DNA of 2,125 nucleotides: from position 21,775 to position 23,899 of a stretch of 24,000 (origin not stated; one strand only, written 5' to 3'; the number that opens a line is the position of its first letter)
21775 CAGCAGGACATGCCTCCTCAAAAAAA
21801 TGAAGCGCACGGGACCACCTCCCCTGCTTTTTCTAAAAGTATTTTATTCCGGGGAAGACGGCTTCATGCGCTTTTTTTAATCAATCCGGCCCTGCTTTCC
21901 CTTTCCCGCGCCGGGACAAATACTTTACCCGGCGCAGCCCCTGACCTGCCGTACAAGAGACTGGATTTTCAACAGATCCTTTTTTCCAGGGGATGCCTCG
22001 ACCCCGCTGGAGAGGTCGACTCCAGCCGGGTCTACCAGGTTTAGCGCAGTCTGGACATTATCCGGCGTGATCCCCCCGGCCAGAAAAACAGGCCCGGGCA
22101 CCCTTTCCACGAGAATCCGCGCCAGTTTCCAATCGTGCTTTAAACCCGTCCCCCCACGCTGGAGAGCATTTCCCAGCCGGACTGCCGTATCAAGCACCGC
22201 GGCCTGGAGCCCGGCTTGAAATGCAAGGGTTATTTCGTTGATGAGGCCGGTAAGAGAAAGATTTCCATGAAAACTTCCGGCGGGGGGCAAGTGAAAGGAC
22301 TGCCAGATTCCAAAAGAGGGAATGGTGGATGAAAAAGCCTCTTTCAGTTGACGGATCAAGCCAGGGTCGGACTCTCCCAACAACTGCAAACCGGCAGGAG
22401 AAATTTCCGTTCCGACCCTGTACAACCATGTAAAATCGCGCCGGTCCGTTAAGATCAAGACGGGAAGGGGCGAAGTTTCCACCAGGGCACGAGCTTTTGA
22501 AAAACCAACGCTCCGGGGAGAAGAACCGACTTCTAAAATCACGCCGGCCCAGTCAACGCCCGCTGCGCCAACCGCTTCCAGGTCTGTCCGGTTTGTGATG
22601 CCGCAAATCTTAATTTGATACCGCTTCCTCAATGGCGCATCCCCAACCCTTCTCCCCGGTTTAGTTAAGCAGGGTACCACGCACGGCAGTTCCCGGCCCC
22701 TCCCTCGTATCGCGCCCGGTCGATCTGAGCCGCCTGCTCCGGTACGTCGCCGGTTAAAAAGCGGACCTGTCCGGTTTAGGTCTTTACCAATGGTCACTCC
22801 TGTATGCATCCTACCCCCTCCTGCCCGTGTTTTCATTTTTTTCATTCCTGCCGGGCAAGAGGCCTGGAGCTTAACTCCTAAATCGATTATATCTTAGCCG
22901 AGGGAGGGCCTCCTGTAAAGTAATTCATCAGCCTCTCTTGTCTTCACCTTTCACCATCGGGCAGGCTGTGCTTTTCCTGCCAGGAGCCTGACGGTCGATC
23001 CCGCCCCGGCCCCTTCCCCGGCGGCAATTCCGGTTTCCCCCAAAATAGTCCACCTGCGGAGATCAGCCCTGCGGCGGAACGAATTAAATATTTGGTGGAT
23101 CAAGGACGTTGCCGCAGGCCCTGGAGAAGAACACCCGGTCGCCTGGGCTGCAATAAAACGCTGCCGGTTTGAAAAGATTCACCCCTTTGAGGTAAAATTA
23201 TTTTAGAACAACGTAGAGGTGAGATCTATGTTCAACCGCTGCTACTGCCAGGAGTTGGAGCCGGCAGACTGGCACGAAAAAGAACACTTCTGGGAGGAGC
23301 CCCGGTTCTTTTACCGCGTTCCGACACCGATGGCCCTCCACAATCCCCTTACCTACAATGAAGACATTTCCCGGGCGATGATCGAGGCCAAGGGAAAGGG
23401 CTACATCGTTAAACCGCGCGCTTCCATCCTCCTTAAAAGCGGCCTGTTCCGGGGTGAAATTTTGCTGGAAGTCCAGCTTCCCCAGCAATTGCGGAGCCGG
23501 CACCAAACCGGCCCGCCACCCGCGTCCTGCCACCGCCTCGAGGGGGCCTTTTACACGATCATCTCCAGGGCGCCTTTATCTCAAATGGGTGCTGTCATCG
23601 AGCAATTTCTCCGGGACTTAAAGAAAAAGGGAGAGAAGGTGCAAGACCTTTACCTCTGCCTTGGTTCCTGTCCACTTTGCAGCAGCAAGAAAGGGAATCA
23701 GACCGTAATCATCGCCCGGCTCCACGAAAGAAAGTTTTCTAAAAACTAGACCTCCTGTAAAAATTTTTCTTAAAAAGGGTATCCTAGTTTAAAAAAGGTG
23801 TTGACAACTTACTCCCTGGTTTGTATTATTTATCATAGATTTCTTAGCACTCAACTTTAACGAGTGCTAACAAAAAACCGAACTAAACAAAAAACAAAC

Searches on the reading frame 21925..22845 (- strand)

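Call 44: search_protein_families(library=pfam, proteins=[window:21925-22845:-], max_evalue=0.001)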
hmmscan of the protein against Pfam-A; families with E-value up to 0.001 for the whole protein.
window:21925-22845:- (306 aa): 1 family
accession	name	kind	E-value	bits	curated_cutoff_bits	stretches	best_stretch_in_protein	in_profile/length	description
PF00697.28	PRAI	-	7.2e-22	78.5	22.7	1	79-299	2-192/193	N-(5'phosphoribosyl)anthranilate (PRA) isomerase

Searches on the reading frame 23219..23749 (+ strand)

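Call 44: search_protein_families(library=pfam, proteins=[window:23219-23749:+], max_evalue=0.001)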
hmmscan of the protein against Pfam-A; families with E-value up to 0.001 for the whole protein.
window:23219-23749:+ (176 aa): 1 family
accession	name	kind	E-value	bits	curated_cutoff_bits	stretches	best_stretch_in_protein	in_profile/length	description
PF20603.3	Bact_hydrolase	-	3.6e-11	43.7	27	1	8-166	10-158/160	Bacterial hydrolase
